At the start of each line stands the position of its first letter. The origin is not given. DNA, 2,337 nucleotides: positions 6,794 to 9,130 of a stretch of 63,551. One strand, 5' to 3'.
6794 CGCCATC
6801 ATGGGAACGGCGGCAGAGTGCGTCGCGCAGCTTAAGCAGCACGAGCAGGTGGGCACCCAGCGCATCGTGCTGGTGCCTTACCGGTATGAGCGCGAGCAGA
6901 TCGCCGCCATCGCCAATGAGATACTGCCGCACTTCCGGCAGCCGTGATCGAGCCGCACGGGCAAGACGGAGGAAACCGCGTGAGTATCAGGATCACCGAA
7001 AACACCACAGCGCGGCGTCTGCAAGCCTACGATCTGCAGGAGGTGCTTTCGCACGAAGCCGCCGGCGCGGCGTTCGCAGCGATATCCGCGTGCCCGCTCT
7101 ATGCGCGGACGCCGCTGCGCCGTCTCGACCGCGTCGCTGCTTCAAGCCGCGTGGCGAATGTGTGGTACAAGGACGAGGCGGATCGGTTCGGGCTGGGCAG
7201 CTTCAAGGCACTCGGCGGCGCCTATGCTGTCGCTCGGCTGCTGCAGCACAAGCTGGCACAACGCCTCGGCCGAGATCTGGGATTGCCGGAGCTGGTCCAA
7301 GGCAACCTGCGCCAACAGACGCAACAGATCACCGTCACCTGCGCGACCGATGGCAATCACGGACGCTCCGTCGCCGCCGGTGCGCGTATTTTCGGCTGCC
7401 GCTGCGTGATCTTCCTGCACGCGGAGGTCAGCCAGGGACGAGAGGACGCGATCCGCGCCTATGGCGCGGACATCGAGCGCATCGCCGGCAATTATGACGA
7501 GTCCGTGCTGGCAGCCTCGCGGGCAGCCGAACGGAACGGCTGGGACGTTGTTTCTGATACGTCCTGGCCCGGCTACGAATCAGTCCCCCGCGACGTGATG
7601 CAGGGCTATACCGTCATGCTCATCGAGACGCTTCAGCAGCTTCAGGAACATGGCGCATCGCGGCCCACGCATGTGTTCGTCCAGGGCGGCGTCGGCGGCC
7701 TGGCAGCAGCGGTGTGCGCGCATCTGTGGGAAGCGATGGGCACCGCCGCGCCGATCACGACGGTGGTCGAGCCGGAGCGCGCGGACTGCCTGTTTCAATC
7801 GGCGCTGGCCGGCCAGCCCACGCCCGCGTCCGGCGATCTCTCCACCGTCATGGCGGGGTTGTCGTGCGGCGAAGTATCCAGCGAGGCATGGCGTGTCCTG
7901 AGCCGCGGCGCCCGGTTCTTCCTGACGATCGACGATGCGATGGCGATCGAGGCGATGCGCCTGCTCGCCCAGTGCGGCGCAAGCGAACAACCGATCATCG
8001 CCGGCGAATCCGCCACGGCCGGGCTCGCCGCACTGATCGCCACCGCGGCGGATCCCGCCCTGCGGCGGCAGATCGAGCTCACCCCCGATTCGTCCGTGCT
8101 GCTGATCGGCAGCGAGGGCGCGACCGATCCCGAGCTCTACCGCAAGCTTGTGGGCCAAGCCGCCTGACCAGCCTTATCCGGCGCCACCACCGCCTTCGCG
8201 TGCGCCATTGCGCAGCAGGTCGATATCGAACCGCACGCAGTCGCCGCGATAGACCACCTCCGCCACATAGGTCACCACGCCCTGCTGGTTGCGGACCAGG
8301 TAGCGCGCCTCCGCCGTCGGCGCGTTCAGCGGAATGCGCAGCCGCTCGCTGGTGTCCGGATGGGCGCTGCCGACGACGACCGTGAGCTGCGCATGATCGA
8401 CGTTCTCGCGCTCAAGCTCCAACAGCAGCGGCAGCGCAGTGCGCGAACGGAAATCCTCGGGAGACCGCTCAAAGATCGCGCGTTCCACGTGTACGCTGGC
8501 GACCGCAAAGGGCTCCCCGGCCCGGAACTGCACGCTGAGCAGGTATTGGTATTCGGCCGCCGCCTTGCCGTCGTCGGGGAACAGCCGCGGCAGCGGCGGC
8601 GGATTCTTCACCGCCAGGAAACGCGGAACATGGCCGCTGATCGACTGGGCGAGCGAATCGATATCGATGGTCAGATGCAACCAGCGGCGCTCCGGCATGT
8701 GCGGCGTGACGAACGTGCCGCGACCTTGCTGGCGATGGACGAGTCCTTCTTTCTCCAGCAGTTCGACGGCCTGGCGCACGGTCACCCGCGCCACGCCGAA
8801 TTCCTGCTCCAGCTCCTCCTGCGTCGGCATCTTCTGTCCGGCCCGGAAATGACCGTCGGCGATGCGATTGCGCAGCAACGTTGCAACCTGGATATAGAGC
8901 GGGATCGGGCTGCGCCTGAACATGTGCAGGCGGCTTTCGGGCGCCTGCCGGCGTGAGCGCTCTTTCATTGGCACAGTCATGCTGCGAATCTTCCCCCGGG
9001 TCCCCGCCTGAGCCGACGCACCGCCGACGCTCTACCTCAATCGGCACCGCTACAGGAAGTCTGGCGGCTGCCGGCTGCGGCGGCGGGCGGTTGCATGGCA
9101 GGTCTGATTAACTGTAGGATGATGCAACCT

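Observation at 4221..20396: ~16 kb accessory island mixing C-N-cleaving oxygenases, deacylase/lyase steps and CoA chemistry: candidate undescribed catabolic pathway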

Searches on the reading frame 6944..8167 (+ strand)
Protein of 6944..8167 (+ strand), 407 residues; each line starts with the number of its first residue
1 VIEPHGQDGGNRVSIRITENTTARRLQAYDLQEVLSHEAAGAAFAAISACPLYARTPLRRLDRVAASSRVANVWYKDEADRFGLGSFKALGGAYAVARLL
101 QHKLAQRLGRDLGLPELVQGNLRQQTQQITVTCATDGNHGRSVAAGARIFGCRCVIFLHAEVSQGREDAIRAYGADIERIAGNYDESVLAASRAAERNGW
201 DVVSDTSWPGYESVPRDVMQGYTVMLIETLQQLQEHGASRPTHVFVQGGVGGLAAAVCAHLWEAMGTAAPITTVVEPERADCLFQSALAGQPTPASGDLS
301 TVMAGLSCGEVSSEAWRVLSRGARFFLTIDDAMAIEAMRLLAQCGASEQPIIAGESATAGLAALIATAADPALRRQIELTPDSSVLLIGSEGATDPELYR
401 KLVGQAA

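Call 4: search_protein_families(library=pfam, proteins=[window:6944-8167:+])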
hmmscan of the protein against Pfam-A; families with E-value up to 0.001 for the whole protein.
window:6944-8167:+ (407 aa): 1 family
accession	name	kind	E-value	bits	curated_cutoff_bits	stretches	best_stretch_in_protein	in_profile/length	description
PF00291.31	PALP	-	2.8e-55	188.2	35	1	52-388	4-292/295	Pyridoxal-phosphate dependent enzyme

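Call 6: search_protein_families(library=ncbifam, proteins=[window:6944-8167:+], max_evalue=0.00001)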
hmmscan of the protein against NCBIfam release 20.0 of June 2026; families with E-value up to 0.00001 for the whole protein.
window:6944-8167:+ (407 aa): 27 families (the best 25 are shown)
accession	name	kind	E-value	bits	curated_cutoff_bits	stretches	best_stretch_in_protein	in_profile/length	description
NF006058.0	PRK08206.1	equivalog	1.8e-151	504.2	276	1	18-405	7-395/402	diaminopropionate ammonia-lyase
TIGR03528.1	2_3_DAP_am_ly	equivalog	1.1e-104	350.2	532.25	1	15-404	2-394/396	diaminopropionate ammonia-lyase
TIGR01747.1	diampropi_NH3ly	subfamily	2.8e-95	319.3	274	1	35-403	2-374/376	diaminopropionate ammonia-lyase family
NF004771.0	PRK06110.1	equivalog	8.4e-20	71.1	317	1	123-366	65-288/323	threonine dehydratase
NF006094.0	PRK08246.1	subfamily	1.7e-19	70.4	331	1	51-372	19-290/310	serine/threonine dehydratase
NF006390.0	PRK08639.1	equivalog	5.2e-19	68.5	421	1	121-350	66-285/418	threonine ammonia-lyase IlvA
NF005292.0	PRK06815.1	equivalog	1e-17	64.2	371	1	122-368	63-291/320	threonine/serine dehydratase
TIGR01124.1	ilvA_2Cterm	equivalog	2.6e-16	59.3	411.3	1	122-363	59-285/499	threonine ammonia-lyase, biosynthetic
NF006674.0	PRK09224.1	subfamily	7.1e-16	58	577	1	121-339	66-270/508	threonine ammonia-lyase IlvA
NF005680.0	PRK07476.1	equivalog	2.2e-15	56.5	413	1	121-369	64-295/326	hydroxyectoine utilization dehydratase EutB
NF002823.0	PRK02991.1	equivalog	4.4e-15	55.4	246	1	71-378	101-408/444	D-serine ammonia-lyase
TIGR02079.1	THD1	equivalog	3.5e-14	52.4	440.55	1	122-293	58-220/410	threonine ammonia-lyase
NF004996.0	PRK06381.1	equivalog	6.9e-12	45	266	1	130-250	65-176/319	threonine synthase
TIGR01127.1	ilvA_1Cterm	equivalog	1.1e-11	44.3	378.75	1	121-371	41-272/380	threonine ammonia-lyase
NF045641.2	BHydaspDhtseBhcB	equivalog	1.3e-11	44.2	550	1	122-367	62-287/312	beta-hydroxyaspartate dehydratase BhcB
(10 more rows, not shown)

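Call 52: search_solved_structures(query=window:6944-8167:+, max_evalue=1e-10, show_alignments=1)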
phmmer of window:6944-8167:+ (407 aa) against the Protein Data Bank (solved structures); distinct sequences matched with E-value up to 1e-10: 7.
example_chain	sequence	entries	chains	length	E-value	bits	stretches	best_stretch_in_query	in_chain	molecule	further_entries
5ygr_A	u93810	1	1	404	1e-71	245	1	43-403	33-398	Diaminopropionate ammonia lyase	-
5ygr_B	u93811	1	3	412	1.1e-71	244.9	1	43-403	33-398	Diaminopropionate ammonia lyase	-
4d9g_A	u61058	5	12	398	1.5e-69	238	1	53-405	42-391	Putative diaminopropionate ammonia-lyase | Diaminopropionate ammonia-lyase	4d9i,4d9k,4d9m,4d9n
8zkv_A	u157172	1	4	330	3.6e-13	52.4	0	124-366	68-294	L-threonine dehydratase biosynthetic IlvA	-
43cq_A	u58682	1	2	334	4.6e-13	52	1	122-366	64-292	L-threonine dehydratase biosynthetic IlvA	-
1tdj_A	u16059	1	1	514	8.4e-13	51.1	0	124-366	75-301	BIOSYNTHETIC THREONINE DEAMINASE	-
9d2q_A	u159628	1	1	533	1.1e-12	50.8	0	122-366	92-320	L-threonine dehydratase biosynthetic IlvA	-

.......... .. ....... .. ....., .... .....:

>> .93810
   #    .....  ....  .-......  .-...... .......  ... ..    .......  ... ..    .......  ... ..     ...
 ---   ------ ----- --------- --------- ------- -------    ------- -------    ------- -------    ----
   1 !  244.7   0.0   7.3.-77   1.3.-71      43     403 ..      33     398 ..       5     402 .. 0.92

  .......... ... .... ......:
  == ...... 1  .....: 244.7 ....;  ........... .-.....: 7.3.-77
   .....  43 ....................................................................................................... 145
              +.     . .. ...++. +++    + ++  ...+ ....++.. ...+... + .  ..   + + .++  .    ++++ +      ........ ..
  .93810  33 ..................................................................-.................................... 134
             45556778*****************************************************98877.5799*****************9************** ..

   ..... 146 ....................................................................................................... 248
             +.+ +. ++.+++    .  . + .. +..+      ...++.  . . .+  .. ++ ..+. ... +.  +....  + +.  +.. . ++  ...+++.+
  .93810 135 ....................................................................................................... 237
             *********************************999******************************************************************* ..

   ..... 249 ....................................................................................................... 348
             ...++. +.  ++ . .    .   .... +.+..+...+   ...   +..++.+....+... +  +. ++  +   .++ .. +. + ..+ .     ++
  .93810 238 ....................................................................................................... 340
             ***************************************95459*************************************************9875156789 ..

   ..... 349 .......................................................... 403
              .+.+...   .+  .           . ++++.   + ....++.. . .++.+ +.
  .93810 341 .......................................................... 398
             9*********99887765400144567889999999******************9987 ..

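Call 103: search_dna_similar(query=window:6944-8167:+, collection=plasmids, mode=protein, max_rows=12, max_evalue=1e-50)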
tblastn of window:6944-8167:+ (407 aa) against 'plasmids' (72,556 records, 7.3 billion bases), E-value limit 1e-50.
Records with a match: 167; places in all: 169; records where one place covers at least 80% of the query: 165.
Best place of each record, by identity: <60% 167.
By first word of the organism name: Rhizobium 34; Sinorhizobium 28; Clostridium 13; Paraburkholderia 10; Ensifer 10; Aliiroseovarius 8; Azospirillum 7; Burkholderia 5; Shinella 5; Vibrio 4; and 25 more.
By predicted mobility (MOB-suite, as given by PLSDB): non-mobilizable 104; conjugative 53; mobilizable 10.
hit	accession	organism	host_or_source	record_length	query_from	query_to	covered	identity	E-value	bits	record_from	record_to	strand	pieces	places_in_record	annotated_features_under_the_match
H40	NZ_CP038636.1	Cupriavidus oxalaticus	whole organism,sewage sludge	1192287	32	405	92%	57.9%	4e-103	342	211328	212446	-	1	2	none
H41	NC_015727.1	Cupriavidus necator N-1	soil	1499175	32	405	92%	57.9%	1e-101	337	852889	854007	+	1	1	record has no annotation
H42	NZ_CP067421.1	Skermanella sp. TT6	Homo sapiens,single cell,skin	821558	11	407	98%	54.3%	6e-100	333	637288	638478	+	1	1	diaminopropionate ammonia-lyase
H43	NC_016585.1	Azospirillum lipoferum 4B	-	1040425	4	406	99%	52.7%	2e-91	308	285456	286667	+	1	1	none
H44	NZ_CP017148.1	Bosea vaviloviae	Vavilovia formosa,cell culture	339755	20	407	95%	54.2%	2e-101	337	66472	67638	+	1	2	none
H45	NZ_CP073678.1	Cupriavidus sp. KK10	Isolate,A bacterial consortium from ...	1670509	53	407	87%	57.2%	4e-97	325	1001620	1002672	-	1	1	none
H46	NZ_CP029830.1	Azospirillum ramasamyi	single cell,Cow dung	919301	51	406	87%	55.2%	4e-89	301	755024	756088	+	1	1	diaminopropionate ammonia-lyase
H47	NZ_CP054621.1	Azospirillum oryzae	cell culture,soil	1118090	51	405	87%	55.3%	2e-90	305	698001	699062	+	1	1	record has no annotation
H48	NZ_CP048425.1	Rhizobium daejeonense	Cell,soil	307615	53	406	87%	55.4%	1e-101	337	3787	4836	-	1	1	diaminopropionate ammonia-lyase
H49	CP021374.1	Rhizobium sp. ACO-34A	Agave americana L.,cell ...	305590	53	406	87%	55.1%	2e-99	331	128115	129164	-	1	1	diaminopropionate ammonia-lyase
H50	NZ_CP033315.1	Azospirillum brasilense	rhizosphere soil of Digitaria ...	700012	33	407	92%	51.7%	7e-96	321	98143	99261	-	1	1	diaminopropionate ammonia-lyase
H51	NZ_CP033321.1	Azospirillum brasilense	rhizosphere soil of Cynodon ...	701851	33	407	92%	51.7%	7e-96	321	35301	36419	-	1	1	diaminopropionate ammonia-lyase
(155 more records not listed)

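Call 104: get_annotated_region(hit=H42, flank=9000)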
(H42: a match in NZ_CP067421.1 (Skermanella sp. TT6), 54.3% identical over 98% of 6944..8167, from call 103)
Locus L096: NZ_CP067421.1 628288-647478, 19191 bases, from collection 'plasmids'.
description: Skermanella sp. TT6 plasmid pTT6-1, complete sequence
organism: Skermanella sp. TT6 (NCBI taxid 2775420)
taxonomy: Bacteria; Pseudomonadota; Alphaproteobacteria; Rhodospirillales; Azospirillaceae; Skermanella; Skermanella sp. TT6
host: -; source: Homo sapiens,single cell,skin; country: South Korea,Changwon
typing (MOB-suite, as given by PLSDB): mobilizable; relaxase MOBP
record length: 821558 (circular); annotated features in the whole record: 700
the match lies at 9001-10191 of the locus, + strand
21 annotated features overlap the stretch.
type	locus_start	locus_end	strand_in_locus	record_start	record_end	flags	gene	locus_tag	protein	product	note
CDS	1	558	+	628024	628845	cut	-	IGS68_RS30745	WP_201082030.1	MBL fold metallo-hydrolase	-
CDS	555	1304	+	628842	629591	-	-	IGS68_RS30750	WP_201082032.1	class II aldolase/adducin family protein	-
CDS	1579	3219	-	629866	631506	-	-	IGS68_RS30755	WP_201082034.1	complex I subunit 5 family protein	-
CDS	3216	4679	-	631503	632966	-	-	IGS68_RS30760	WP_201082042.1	proton-conducting transporter membrane subunit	-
CDS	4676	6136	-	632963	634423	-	-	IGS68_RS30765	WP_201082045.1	proton-conducting transporter membrane subunit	-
CDS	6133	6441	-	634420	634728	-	-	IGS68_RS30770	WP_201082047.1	NADH-quinone oxidoreductase subunit K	-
CDS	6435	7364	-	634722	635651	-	-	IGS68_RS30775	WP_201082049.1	MnhB domain-containing protein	-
CDS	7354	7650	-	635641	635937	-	-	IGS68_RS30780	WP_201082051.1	monovalent cation/H(+) antiporter subunit G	-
CDS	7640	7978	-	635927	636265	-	-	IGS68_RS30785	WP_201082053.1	monovalent cation/H+ antiporter complex subunit F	GO:0034220 - monoatomic ion transmembrane transport [Evidence IEA]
CDS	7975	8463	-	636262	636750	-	-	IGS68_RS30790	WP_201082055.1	Na+/H+ antiporter subunit E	-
CDS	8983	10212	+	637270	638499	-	-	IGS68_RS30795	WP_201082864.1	diaminopropionate ammonia-lyase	-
CDS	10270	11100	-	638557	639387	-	-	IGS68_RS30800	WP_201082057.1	IclR family transcriptional regulator C-terminal domain-containing protein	-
CDS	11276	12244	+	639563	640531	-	-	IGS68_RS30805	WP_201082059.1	thiamine pyrophosphate-dependent dehydrogenase E1 component subunit alpha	-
CDS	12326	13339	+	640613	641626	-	-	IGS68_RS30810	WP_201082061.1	alpha-ketoacid dehydrogenase subunit beta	-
CDS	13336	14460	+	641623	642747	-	-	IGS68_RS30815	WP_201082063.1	acetoin dehydrogenase dihydrolipoyllysine-residue acetyltransferase subunit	-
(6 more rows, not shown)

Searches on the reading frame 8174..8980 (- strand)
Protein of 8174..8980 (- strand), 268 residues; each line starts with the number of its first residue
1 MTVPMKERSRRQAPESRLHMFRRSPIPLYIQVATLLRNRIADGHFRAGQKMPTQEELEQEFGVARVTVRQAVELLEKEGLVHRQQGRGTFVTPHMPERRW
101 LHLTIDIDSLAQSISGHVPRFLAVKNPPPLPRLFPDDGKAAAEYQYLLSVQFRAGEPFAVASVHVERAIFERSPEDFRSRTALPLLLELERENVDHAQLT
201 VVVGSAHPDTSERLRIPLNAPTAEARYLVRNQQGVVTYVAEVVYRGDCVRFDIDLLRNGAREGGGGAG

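Call 4: search_protein_families(library=pfam, proteins=[window:8174-8980:-])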
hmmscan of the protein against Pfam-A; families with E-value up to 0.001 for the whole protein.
window:8174-8980:- (268 aa): 4 families
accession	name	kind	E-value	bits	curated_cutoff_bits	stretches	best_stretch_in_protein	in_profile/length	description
PF00392.27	GntR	-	2.5e-22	78.7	27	1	28-91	1-64/64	Bacterial regulatory proteins, gntR family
PF07702.18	UTRA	-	9.7e-07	29.1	23.8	1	150-247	40-138/141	UTRA domain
PF14502.12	HTH_41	-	4.3e-05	23.3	25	1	46-90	1-47/48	Helix-turn-helix domain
PF12802.13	MarR_2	-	0.0001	22.8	27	1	50-85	20-54/61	MarR family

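Call 6: search_protein_families(library=ncbifam, proteins=[window:8174-8980:-], max_evalue=0.00001)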
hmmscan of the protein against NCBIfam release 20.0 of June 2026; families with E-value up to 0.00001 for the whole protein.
window:8174-8980:- (268 aa): 24 families
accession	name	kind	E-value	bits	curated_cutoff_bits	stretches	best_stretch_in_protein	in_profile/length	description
TIGR02018.2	his_ut_repres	equivalog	7.5e-23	81.1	220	1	29-251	1-222/226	histidine utilization transcriptional repressor HutC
TIGR02325.1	C_P_lyase_phnF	equivalog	7.5e-21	74.7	156.8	1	22-92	3-73/238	phosphonate metabolism transcriptional regulator PhnF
NF008491.0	PRK11402.1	subfamily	2.7e-17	63.1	269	1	22-98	6-82/243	GntR family transcriptional regulator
NF052441.1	TransRegRv0792c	equivalog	4.1e-16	59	400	1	22-93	11-82/260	Rv0792c family HTH-type transcriptional regulator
NF041547.1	GntR_LSA1692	equivalog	5e-16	59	275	1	28-92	2-66/233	GntR family transcriptional regulator, LSA1692 subfamily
NF007292.0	PRK09764.1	equivalog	1.2e-15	57.4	281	1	26-92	4-70/240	GntR family transcriptional regulator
NF052282.1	PLP_TF_PdxR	equivalog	6.9e-15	55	320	1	27-96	1-70/448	MocR-like pyridoxine biosynthesis transcription factor PdxR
TIGR03337.1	phnR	equivalog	1.3e-14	54.5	296.75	1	29-94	3-68/231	phosphonate utilization transcriptional regulator PhnR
TIGR02404.1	trehalos_R_Bsub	equivalog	5.3e-13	49.1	211.95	1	29-93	2-66/233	trehalose operon repressor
NF007001.0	PRK09464.1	equivalog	8.9e-13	48.4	330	1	36-95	19-78/254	pyruvate dehydrogenase complex transcriptional repressor PdhR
NF052286.1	ecto_TF_EhuR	exception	2.3e-12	46.2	480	1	27-99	11-83/458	MocR-like ectoine utilization transcription factor EhuR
NF011575.0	PRK14999.1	equivalog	1.2e-11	44.4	424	1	22-93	7-78/241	histidine utilization repressor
NF047563.1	modulin_PmtR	equivalog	3.8e-11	43.1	200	1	23-113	8-98/125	PSM export ABC transporter transcriptional regulator PmtR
NF007741.0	PRK10421.1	equivalog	1.5e-10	40.9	311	1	31-101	11-79/262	transcriptional regulator LldR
NF052281.1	rhizopine_MocR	equivalog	1.5e-10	40.4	650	1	15-94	6-85/479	rhizopine catabolism transcriptional regulator MocR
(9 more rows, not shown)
